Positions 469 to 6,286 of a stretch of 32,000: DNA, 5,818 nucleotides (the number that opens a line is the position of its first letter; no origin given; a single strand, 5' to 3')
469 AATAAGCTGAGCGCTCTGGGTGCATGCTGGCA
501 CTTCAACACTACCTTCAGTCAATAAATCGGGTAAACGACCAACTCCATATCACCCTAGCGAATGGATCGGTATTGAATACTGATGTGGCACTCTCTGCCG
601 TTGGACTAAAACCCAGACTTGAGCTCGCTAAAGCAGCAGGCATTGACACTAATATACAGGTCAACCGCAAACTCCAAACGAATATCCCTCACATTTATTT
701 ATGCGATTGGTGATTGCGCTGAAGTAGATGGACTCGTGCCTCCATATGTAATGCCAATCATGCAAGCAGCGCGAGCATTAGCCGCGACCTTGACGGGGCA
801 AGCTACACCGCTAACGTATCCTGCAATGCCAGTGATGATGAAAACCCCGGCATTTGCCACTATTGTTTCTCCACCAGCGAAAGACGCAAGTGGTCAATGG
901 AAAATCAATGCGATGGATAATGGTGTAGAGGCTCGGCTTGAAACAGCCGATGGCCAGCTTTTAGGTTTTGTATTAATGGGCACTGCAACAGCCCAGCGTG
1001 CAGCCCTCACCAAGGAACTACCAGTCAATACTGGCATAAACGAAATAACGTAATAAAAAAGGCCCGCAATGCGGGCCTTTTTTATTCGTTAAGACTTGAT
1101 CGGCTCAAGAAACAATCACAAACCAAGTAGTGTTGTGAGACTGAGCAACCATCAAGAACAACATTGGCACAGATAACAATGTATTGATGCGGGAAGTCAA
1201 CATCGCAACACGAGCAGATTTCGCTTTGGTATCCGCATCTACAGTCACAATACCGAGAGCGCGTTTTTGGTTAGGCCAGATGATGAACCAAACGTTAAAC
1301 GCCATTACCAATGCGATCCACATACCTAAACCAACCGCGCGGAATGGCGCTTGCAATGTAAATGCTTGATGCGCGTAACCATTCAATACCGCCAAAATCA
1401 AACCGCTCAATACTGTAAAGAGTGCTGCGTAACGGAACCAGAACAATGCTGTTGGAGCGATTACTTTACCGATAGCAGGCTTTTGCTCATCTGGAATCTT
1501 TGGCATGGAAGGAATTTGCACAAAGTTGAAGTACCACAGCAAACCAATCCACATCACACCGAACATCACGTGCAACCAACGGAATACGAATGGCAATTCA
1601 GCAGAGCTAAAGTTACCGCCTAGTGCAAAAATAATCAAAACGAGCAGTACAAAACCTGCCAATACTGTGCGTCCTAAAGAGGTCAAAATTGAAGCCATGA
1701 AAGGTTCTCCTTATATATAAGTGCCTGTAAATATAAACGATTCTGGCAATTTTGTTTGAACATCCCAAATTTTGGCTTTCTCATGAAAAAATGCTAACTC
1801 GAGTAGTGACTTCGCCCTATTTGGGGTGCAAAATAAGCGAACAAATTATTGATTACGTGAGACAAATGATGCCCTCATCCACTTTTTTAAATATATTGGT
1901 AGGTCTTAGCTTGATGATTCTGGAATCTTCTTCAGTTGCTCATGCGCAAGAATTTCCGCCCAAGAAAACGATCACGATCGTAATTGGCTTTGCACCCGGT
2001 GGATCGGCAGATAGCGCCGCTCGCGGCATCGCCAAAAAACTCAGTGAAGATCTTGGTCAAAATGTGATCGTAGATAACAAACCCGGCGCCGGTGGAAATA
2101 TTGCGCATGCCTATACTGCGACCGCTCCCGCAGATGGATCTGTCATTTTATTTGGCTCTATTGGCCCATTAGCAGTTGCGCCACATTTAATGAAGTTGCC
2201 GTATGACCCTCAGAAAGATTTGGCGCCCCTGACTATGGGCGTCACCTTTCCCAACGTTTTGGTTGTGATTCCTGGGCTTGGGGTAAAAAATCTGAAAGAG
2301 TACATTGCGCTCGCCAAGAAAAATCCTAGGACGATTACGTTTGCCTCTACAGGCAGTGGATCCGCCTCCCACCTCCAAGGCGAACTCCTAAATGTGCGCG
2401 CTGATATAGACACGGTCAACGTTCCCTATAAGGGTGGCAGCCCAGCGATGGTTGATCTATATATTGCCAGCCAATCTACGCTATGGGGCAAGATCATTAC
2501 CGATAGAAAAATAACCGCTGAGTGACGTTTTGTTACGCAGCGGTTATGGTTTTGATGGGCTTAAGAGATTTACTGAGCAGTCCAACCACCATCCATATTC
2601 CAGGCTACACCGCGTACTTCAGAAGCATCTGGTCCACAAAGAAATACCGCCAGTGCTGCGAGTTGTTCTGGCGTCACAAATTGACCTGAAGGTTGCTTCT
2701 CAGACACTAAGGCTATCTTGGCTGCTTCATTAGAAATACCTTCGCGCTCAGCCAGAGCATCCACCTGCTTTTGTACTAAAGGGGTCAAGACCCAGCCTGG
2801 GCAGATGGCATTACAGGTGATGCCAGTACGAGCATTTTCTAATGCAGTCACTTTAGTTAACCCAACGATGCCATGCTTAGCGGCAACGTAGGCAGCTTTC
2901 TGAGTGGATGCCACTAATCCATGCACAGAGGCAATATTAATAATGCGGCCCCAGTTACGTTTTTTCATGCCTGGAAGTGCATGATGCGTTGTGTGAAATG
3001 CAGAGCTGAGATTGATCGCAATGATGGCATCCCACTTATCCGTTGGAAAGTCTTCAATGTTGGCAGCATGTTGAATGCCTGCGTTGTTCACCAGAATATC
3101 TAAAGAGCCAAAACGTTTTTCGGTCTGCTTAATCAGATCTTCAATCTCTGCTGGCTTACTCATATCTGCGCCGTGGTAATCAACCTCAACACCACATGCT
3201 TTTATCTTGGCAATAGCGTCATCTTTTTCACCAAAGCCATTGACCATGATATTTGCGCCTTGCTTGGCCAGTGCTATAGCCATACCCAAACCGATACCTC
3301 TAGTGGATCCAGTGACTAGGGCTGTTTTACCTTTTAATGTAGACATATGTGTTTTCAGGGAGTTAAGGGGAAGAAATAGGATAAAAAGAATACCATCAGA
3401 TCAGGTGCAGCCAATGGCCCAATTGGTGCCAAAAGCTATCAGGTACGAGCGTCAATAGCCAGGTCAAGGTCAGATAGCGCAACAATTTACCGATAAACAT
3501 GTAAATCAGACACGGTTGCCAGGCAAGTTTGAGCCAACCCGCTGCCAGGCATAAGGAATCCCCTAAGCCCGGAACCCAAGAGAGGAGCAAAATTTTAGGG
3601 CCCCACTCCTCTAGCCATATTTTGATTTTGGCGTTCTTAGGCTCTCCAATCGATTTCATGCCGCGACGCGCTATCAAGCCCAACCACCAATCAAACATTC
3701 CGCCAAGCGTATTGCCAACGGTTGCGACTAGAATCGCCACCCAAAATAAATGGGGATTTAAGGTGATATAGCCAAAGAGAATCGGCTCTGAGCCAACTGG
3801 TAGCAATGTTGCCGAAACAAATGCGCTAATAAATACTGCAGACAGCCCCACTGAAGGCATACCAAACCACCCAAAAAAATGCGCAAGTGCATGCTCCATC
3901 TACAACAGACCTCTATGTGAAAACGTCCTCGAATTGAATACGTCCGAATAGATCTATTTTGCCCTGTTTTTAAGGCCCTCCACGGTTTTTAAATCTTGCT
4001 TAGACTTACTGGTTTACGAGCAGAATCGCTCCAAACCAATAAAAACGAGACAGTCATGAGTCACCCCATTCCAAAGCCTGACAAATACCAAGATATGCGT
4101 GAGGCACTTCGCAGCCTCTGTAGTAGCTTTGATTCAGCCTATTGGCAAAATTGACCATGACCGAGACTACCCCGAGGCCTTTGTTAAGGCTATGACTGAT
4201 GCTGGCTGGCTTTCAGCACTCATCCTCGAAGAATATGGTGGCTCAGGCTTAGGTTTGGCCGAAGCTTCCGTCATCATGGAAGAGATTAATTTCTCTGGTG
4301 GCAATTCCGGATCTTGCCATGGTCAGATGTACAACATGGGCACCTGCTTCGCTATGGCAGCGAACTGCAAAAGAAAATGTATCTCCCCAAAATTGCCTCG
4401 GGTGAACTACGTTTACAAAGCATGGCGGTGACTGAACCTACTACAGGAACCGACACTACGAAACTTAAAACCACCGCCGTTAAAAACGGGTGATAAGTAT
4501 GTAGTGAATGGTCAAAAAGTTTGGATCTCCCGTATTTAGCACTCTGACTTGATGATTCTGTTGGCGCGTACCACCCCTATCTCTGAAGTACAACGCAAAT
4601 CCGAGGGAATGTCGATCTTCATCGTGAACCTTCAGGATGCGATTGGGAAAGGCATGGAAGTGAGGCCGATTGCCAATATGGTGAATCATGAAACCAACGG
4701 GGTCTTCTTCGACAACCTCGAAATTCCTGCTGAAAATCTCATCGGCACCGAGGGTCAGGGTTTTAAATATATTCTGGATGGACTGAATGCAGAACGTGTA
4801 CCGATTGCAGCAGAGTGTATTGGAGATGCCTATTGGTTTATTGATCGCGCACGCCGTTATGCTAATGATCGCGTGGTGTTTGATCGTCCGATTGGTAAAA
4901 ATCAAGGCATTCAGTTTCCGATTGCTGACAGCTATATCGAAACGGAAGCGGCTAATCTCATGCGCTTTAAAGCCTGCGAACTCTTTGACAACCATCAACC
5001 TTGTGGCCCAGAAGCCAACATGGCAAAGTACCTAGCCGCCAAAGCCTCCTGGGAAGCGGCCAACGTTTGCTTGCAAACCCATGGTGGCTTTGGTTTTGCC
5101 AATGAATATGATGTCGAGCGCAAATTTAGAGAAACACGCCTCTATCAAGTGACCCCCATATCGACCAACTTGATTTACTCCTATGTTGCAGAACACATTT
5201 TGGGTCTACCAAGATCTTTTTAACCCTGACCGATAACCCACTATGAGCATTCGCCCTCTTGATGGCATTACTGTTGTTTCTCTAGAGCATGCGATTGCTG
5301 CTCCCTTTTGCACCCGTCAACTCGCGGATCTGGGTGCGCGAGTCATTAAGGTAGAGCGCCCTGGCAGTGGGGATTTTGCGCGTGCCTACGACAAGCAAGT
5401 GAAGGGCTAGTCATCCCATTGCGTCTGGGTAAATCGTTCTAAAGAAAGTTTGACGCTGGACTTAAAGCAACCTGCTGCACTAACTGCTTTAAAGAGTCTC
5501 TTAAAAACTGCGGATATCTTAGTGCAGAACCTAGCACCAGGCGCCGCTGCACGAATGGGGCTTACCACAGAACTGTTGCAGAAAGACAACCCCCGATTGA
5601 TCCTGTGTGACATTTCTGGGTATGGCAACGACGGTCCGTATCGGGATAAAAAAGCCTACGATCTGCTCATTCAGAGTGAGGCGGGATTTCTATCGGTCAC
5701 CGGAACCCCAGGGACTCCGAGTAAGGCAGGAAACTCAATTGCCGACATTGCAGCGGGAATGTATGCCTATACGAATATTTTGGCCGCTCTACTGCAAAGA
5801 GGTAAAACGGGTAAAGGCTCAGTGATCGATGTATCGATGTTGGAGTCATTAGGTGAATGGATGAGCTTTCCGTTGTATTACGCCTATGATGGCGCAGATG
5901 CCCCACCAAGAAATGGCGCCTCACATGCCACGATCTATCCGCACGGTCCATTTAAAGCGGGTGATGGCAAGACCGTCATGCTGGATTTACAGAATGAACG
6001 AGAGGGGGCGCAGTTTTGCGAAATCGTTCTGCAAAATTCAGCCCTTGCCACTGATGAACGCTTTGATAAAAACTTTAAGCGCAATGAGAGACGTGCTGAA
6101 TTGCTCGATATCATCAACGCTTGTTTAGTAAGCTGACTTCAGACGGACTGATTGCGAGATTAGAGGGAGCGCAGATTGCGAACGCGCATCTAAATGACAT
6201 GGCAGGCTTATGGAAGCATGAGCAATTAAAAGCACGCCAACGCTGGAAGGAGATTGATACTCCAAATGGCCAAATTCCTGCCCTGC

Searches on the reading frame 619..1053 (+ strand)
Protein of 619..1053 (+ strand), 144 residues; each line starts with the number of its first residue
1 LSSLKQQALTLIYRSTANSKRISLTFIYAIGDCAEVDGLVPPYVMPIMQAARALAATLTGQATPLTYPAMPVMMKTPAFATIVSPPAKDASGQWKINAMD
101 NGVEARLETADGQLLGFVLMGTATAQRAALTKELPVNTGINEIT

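Call 35: search_protein_families(library=pfam, proteins=[window:619-1053:+], max_evalue=0.00001)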
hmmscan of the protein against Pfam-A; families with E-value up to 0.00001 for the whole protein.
window:619-1053:+ (144 aa): 1 family
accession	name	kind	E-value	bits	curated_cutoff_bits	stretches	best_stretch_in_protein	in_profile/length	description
PF18113.7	Rbx_binding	-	4.2e-24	84.6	22.1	1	65-134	2-71/71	Rubredoxin binding C-terminal domain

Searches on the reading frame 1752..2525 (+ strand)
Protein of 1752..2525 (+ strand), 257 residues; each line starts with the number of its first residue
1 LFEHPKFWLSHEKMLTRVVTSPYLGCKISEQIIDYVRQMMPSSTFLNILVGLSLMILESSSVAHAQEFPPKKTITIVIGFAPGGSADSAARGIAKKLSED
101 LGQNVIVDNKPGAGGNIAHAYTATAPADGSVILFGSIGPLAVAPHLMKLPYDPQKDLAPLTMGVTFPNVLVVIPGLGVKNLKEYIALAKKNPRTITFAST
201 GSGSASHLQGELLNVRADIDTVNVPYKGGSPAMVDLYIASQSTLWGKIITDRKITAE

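Call 35: search_protein_families(library=pfam, proteins=[window:1752-2525:+], max_evalue=0.00001)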
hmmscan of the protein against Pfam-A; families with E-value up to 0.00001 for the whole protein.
window:1752-2525:+ (257 aa): 1 family
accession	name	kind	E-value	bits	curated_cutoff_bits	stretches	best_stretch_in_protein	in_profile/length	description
PF03401.19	TctC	-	9.9e-37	127.4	27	1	90-237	2-149/274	Tripartite tricarboxylate transporter family receptor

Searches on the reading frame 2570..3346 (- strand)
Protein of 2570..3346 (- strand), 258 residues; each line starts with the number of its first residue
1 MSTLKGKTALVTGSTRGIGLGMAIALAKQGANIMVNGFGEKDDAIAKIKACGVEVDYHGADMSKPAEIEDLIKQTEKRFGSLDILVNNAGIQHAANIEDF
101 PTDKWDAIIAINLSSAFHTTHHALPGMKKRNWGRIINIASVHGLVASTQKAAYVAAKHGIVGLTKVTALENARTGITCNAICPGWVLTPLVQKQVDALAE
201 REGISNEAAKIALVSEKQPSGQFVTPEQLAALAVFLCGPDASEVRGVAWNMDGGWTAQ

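Call 35: search_protein_families(library=pfam, proteins=[window:2570-3346:-], max_evalue=0.00001)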
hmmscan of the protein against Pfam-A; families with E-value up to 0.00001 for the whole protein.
window:2570-3346:- (258 aa): 3 families
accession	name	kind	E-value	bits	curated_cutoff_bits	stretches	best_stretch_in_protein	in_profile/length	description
PF00106.31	adh_short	-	5.3e-57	192.9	26.6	1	7-195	1-191/195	short chain dehydrogenase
PF13561.12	adh_short_C2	-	1.8e-55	188.5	27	1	15-256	5-236/236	Enoyl-(Acyl carrier protein) reductase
PF08659.16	KR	-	5.5e-14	52.9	22.6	1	8-158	2-154/180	KR domain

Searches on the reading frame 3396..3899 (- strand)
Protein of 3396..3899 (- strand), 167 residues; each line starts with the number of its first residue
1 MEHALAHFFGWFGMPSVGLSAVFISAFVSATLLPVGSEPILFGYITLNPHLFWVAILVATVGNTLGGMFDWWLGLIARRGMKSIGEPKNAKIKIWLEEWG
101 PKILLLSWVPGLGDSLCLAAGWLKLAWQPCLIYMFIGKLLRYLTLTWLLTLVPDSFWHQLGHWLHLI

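Call 35: search_protein_families(library=pfam, proteins=[window:3396-3899:-], max_evalue=0.00001)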
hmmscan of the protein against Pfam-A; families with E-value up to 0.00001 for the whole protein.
window:3396-3899:- (167 aa): 1 family
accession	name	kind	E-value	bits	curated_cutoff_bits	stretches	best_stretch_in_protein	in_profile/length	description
PF09335.16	VTT_dom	-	1.6e-10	41.9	33.9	1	52-146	16-118/123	VTT domain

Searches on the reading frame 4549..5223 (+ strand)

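Call 35: search_protein_families(library=pfam, proteins=[window:4549-5223:+], max_evalue=0.00001)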
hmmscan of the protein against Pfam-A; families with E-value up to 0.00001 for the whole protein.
window:4549-5223:+ (224 aa): 2 families
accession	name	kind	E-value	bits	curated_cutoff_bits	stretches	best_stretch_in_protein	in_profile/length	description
PF00441.29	Acyl-CoA_dh_1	-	1.2e-34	120.1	22.4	1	69-201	1-133/150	Acyl-CoA dehydrogenase, C-terminal domain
PF08028.16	Acyl-CoA_dh_2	-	2.4e-11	44.5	22.7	1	86-198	3-125/134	Acyl-CoA dehydrogenase, C-terminal domain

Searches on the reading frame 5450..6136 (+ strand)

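Call 35: search_protein_families(library=pfam, proteins=[window:5450-6136:+], max_evalue=0.00001)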
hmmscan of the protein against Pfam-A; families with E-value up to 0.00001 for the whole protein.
window:5450-6136:+ (228 aa): 1 family
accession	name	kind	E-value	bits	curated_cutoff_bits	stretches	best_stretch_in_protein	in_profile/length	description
PF02515.22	CoA_transf_3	-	4.5e-64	217.3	23.3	1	1-226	65-289/366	CoA-transferase family III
